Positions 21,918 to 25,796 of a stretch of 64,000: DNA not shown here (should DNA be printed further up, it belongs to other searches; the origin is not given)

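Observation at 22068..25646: Single polypeptide fusing a fatty acyl-AMP ligase to a six-TM PAS histidine kinase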

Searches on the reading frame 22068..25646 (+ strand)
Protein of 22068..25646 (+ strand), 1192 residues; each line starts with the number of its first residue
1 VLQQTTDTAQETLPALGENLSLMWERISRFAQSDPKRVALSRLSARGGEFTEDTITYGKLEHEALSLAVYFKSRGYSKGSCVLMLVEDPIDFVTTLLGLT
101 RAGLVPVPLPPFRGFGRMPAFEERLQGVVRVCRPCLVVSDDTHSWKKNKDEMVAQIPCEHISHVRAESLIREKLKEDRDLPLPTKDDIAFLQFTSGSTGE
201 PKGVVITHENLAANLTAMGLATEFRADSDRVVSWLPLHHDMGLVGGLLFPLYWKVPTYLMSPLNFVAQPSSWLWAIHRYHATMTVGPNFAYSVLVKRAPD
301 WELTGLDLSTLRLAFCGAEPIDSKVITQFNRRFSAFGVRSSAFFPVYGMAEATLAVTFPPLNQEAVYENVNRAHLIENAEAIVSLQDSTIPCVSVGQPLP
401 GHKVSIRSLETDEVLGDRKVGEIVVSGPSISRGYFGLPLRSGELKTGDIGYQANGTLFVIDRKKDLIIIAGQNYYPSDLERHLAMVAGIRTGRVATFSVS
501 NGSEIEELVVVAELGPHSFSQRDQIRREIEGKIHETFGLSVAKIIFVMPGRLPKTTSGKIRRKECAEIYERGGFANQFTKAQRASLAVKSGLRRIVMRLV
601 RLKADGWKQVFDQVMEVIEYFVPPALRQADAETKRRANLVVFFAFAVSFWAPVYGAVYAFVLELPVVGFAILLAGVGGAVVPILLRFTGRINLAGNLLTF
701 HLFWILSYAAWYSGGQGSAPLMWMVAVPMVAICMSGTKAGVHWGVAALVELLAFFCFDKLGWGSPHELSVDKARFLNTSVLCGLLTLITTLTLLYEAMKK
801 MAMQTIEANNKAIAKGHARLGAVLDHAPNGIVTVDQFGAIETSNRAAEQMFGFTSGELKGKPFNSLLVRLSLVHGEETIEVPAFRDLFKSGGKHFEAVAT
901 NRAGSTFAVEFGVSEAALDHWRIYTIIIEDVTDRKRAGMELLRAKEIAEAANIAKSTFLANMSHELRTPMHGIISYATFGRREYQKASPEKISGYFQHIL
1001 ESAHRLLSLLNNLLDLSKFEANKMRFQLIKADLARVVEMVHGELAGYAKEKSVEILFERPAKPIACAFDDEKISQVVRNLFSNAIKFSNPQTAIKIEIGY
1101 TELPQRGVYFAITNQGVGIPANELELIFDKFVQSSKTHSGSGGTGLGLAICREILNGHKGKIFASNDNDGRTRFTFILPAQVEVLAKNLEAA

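Call 3: search_protein_families(library=pfam, proteins=[window:22068-25646:+], max_evalue=0.01)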
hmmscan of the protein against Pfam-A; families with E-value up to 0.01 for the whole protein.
window:22068-25646:+ (1192 aa): 9 families
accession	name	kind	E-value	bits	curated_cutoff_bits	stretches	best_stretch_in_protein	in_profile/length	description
PF00501.34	AMP-binding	-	5.4e-66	223.4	29.9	1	29-435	3-384/384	AMP-binding enzyme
PF02518.31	HATPase_c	-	1.6e-25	90.1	26.4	1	1069-1181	2-110/111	Histidine kinase-, DNA gyrase B-, and HSP90-like ATPase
PF00512.31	HisKA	-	3.5e-17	62.7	26.9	1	954-1021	1-65/66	His Kinase A (phospho-acceptor) domain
PF13426.13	PAS_9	-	2.7e-08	34.4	27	1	828-933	1-103/103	PAS domain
PF00989.32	PAS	-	7.1e-06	26.4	22.6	1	821-868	4-51/113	PAS fold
PF13188.13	PAS_8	-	3.7e-05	23.9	21.8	1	819-868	2-48/65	PAS domain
PF23024.1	AMP-dom_DIP2-like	-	0.00035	21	27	1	465-570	2-101/110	Disco-interacting protein 2-like, AMP domain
PF08448.16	PAS_4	-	0.0037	17.9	23.1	1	824-869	1-46/110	PAS fold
PF14535.12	AMP-binding_C_2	-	0.0038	17.9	25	1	471-562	1-91/96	AMP-binding enzyme C-terminal domain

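Call 4: search_protein_families(library=ncbifam, proteins=[window:22068-25646:+], max_evalue=0.001)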
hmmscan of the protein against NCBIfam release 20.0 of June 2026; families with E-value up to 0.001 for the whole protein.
window:22068-25646:+ (1192 aa): 183 families (the best 25 are shown)
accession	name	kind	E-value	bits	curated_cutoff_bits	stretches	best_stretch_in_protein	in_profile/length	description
NF005850.0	PRK07768.1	subfamily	7.7e-116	387.5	572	1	52-569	27-543/545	long-chain-fatty-acid--CoA ligase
NF006624.1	PRK09192.1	subfamily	8.5e-115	384.3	600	1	53-574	43-565/567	fatty acyl-AMP ligase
NF004282.0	PRK05691.1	subfamily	3.4e-100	335.3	4090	1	26-575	14-564/4334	non-ribosomal peptide synthase/polyketide synthase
NF004509.1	PRK05850.1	subfamily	9.2e-93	311.5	775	1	51-575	34-574/578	fatty-acid--AMP ligase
NF009124.0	PRK12476.1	subfamily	8.1e-83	278.6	922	2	77-438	90-447/612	fatty acyl-AMP ligase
NF004510.0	PRK05851.1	equivalog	4.5e-81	272.6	621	1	178-566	144-517/525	long-chain-fatty acid--ACP ligase MbtM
NF040633.1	FadD32_Coryne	exception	5.2e-76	256.2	875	2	78-435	85-453/614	FadD32-like long-chain-fatty-acid--AMP ligase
NF038339.3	FAAL_FadD32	equivalog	9.6e-76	255.2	975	2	77-436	74-429/625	long-chain-fatty-acid--AMP ligase FadD32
NF038337.1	FAAL_FadD21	exception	2.2e-74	251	1100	1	53-575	37-575/579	fatty-acid--AMP ligase FAAL21/FadD21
NF038338.1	FAAL_FadD28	exception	2.8e-65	220.8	1100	1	52-575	36-576/580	fatty-acid--AMP ligase FAAL28/FadD28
NF047874.1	MASE3_PAS_HK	subfamily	7.3e-56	190.2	560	1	801-1182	248-627/655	MASE3 domain-containing sensor histidine kinase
NF046044.1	PnpS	equivalog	1.6e-50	172.3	400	1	792-1179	30-390/390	two-component system histidine kinase PnpS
NF033092.0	HK_WalK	equivalog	9.1e-50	169.8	725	1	794-1179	235-593/594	cell wall metabolism sensor histidine kinase WalK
NF004837.0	PRK06187.1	subfamily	2e-49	168.2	476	1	161-571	146-524/531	long-chain-fatty-acid--CoA ligase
TIGR02956.1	TMAO_torS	equivalog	1.2e-48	166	676.5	1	943-1181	452-683/967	TMAO reductase system sensor histidine kinase/response regulator TorS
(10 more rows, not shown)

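Call 5: find_homologous_proteins(query=window:22068-25646:+, max_evalue=1e-10)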
Query window:22068-25646:+ (1192 aa): 2239 proteins with E <= 1e-10 among 8000 candidates; the best 120 are listed.
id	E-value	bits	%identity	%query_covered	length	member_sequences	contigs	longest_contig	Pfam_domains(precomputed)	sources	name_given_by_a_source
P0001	0.0e+0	2708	100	100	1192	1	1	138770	PF13426.14,PF00501.35,PF02518.32,PF00512.32,PF00989.32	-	-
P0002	0.0e+0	2177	79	98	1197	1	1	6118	PF13426.14,PF13188.14,PF00501.35,PF02518.32,PF00512.32,PF00989.32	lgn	-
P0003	0.0e+0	1773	68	97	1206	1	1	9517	PF13426.14,PF13188.14,PF00501.35,PF08448.17,PF02518.32,PF00512.32,PF00989.32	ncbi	-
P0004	0.0e+0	1173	47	98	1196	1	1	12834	PF13426.14,PF13188.14,PF00501.35,PF02518.32,PF00512.32,PF00989.32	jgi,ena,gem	-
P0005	0.0e+0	1113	47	96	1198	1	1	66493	PF13426.14,PF13188.14,PF00501.35,PF02518.32,PF00512.32,PF00989.32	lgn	-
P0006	5.5e-143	496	43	50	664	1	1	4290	PF00501.35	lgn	-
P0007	1.4e-141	492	46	47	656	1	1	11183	PF00501.35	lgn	-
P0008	1.5e-107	379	38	47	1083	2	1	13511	PF00501.35,PF00067.28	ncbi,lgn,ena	ncbi:MAG: cytochrome P450 [Polyangiaceae bacterium]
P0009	4.0e-105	371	38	46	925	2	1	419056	PF00550.32,PF00501.35,PF01553.27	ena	-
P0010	2.5e-104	368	36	52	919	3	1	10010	PF00550.32,PF00501.35,PF01553.27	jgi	jgi:1-acyl-sn-glycerol-3-phosphate acyltransferase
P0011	5.6e-104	367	37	48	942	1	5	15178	PF00550.32,PF00501.35,PF01553.27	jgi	jgi:1-acyl-sn-glycerol-3-phosphate acyltransferase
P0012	1.4e-103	366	38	46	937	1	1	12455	PF00550.32,PF00501.35,PF01553.27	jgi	jgi:1-acyl-sn-glycerol-3-phosphate acyltransferase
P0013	1.5e-103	366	38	47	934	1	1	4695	PF00501.35,PF13193.13,PF23024.2,PF01553.27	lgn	-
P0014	3.2e-103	365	36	49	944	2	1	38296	PF00550.32,PF00501.35,PF01553.27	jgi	-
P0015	3.7e-103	364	38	48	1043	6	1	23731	PF00550.32,PF00501.35,PF01553.27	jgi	jgi:1-acyl-sn-glycerol-3-phosphate acyltransferase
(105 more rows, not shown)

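Call 7: find_encoding_contigs(protein=P0003, flank=10000, max_places=3)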
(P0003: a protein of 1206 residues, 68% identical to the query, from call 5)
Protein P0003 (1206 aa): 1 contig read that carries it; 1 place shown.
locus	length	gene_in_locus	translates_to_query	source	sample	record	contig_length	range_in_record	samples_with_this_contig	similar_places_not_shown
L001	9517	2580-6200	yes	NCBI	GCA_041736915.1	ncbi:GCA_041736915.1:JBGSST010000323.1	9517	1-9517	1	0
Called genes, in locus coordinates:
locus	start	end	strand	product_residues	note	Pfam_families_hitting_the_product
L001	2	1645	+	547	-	?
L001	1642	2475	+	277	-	-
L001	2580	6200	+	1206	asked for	PF00501:AMP-binding, PF00989:PAS, PF08448:PAS_4 (weak), PF13188:PAS_8, PF13426:PAS_9, PF00512:HisKA, PF02518:HATPase_c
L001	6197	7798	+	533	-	PF00072:Response_reg, PF00512:HisKA, PF02518:HATPase_c, PF00072:Response_reg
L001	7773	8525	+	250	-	PF22624:AASDHPPT_N, PF01648:ACPS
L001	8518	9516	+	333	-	?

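Call 8: find_encoding_contigs(protein=P0005, flank=10000, max_places=3)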
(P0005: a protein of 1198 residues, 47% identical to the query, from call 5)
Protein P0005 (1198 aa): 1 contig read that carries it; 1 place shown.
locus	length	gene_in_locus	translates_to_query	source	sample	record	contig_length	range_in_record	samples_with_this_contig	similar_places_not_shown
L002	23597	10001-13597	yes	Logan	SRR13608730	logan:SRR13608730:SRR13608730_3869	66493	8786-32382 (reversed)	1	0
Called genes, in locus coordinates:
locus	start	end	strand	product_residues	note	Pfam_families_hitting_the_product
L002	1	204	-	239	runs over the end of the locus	PF00483:NTP_transferase, PF12804:NTP_transf_3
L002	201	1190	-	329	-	PF01073:3Beta_HSD, PF01370:Epimerase, PF02719:Polysacc_synt_2, PF04321:RmlD_sub_bind, PF05368:NmrA, PF07993:NAD_binding_4, PF16363:GDP_Man_Dehyd, PF13460:NAD_binding_10, +1 more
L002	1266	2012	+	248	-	PF00072:Response_reg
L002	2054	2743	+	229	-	-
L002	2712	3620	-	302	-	PF01544:CorA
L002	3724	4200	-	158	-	-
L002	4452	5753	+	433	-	PF00067:p450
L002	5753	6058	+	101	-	-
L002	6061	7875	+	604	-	PF00378:ECH_1, PF16113:ECH_2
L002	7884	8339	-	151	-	PF00072:Response_reg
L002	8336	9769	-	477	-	PF13493:DUF4118, PF08448:PAS_4, PF00512:HisKA, PF02518:HATPase_c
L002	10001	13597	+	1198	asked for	PF00501:AMP-binding, PF00989:PAS (weak), PF13188:PAS_8 (faint), PF13426:PAS_9, PF00512:HisKA, PF02518:HATPase_c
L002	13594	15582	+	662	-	PF00072:Response_reg, PF00989:PAS, PF08448:PAS_4, PF13426:PAS_9, PF00512:HisKA, PF02518:HATPase_c, PF14501:HATPase_c_5, PF00072:Response_reg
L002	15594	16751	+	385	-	PF00072:Response_reg, PF00211:Guanylate_cyc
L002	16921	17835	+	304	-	-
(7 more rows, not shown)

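Call 9: find_encoding_contigs(protein=P0004, flank=10000, max_places=3)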
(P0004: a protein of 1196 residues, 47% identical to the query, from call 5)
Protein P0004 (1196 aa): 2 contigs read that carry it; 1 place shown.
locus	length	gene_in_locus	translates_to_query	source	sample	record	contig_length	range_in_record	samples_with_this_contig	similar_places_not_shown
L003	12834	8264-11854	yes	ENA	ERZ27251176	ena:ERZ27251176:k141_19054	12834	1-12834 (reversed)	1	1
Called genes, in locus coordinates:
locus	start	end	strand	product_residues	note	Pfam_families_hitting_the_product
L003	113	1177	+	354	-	PF13462:Thioredoxin_4, PF13098:Thioredoxin_2 (faint), PF01323:DSBA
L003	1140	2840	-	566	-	PF06418:CTP_synth_N, PF00117:GATase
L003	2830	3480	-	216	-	PF02348:CTP_transf_3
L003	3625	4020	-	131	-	-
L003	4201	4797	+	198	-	-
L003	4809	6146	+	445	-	PF00067:p450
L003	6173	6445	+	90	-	PF00550:PP-binding (weak)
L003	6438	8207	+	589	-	PF00378:ECH_1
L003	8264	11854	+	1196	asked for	PF00501:AMP-binding, PF13426:PAS_9 (faint), PF00989:PAS (weak), PF13188:PAS_8 (weak), PF00512:HisKA, PF02518:HATPase_c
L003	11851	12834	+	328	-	?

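Call 10: find_related_loci(query=window:22068-25646:+, collection=genome_contigs, flank=10000)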
Query window:22068-25646:+ (1192 aa) in genome_contigs; peptide patterns used: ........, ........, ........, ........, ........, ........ (x = any residue, [..] = any of these).
66 stretches matched a pattern; 8 encode a relative of the query (tblastn E <= 1e-3); 8 distinct loci.
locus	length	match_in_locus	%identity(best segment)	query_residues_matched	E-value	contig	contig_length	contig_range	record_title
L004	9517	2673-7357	68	21-1180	0e+0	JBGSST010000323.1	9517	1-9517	MAG: Bdellovibrionota bacterium isolate JTS-AC389 k141_110026, whole genome shotgun sequence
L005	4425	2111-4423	69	13-779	0e+0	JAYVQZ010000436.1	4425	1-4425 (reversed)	MAG: Deltaproteobacteria bacterium isolate GL72_UP_metabinner_28 GL72_UP_metabinner_28_435, whole genome shotgun sequenc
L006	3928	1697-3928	64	14-752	0e+0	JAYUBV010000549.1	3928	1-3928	MAG: Pseudomonadota bacterium isolate GFS_6818 GFS_6818_548, whole genome shotgun sequence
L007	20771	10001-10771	45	928-1179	1e-51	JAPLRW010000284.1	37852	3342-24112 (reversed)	MAG: Methylococcales bacterium isolate LacPavin_0818_WC45_MAG_44_10 LacPavin_0818_WC45_scaffold_697692, whole genome sho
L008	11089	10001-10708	36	943-1181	4e-35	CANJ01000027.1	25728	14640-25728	Rickettsiaceae bacterium Os18 WGS project CANJ00000000 data, strain Os18, contig 00027, whole genome shotgun sequence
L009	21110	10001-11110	25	791-1179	2e-29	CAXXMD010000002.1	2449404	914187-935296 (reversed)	MAG: bacterium isolate 34b47f7c-149a-4d63-8646-7cec6dbf5787 genome assembly, contig: contig_2, whole genome shotgun sequ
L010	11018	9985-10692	29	944-1181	1e-21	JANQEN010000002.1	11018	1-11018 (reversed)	MAG: Chitinivibrionales bacterium isolate PL23a_bin.29 k99_1494109, whole genome shotgun sequence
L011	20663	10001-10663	24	960-1162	4e-6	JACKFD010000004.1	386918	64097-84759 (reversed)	MAG: Spirochaetaceae bacterium isolate HK-STAS-MYXO-51 HK-STAS-MYXO-51_4, whole genome shotgun sequence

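Call 32: find_encoding_contigs(protein=P0007, flank=10000, max_places=3)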
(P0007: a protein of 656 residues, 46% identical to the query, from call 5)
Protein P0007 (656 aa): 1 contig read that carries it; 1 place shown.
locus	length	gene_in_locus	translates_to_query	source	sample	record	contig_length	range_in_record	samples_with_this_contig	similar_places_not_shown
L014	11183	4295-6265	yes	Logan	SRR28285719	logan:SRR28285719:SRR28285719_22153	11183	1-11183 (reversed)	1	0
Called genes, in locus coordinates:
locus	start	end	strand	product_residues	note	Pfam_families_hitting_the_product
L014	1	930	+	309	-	?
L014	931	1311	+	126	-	PF02537:CRCB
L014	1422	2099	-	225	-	PF01370:Epimerase (weak), PF04321:RmlD_sub_bind, PF00106:adh_short, PF13561:adh_short_C2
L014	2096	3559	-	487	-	PF00378:ECH_1, PF16113:ECH_2 (weak)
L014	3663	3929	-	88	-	PF00550:PP-binding (faint)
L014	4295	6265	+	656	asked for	PF00501:AMP-binding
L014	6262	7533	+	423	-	PF00067:p450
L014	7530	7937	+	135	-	PF07366:SnoaL, PF13474:SnoaL_3 (weak), PF12680:SnoaL_2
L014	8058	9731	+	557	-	PF07969:Amidohydro_3, PF01979:Amidohydro_1 (weak)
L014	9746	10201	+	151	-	-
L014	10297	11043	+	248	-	-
